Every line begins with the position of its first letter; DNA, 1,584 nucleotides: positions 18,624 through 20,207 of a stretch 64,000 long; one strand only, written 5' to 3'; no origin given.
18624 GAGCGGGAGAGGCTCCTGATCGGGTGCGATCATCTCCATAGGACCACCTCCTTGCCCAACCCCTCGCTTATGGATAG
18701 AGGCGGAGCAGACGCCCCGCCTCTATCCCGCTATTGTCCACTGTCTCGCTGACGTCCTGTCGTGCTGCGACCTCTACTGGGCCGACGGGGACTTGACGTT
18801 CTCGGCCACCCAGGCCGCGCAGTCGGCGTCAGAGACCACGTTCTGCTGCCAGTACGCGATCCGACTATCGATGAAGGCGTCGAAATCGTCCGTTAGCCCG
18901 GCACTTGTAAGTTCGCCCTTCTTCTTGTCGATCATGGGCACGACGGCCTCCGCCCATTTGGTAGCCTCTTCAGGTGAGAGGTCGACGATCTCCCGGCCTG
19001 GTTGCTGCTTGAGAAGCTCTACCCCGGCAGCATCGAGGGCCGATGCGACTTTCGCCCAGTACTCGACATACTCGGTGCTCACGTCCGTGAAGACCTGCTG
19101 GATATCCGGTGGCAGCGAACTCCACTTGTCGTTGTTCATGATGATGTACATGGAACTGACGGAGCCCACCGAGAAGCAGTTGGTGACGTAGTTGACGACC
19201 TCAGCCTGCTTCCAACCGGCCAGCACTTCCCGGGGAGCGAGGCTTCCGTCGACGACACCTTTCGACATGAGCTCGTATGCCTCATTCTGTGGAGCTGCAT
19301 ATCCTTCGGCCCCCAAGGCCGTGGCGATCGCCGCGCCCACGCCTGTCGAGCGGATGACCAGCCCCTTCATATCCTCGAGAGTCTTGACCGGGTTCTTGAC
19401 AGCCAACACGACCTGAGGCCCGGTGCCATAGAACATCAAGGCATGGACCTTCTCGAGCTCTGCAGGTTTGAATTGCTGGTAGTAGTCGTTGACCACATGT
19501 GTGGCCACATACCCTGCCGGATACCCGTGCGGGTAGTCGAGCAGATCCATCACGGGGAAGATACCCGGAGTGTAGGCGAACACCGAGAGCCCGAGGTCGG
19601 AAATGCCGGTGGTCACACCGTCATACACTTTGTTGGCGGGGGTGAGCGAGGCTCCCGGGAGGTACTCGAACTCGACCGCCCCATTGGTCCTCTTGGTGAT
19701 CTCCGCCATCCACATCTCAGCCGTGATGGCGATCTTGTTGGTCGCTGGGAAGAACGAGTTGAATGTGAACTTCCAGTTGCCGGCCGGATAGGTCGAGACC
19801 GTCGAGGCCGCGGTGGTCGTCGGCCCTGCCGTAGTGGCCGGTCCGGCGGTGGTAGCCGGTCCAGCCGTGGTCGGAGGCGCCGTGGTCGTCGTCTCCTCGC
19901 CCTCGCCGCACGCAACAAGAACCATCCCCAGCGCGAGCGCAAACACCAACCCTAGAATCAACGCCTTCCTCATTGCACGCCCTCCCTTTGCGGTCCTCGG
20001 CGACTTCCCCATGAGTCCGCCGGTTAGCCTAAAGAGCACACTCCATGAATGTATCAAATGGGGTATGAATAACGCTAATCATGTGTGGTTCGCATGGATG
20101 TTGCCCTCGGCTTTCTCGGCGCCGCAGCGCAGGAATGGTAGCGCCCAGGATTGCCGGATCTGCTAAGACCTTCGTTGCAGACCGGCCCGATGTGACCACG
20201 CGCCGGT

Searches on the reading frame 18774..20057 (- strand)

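Call 69: search_protein_families(library=pfam, max_evalue=0.000001, proteins=[window:18774-20057:-])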
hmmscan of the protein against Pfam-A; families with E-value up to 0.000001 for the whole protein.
window:18774-20057:- (427 aa): 1 family
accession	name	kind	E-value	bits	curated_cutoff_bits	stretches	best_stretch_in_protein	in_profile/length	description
PF03480.18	DctP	-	7e-42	144.1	23.4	1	100-378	2-281/286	Bacterial extracellular solute-binding protein, family 7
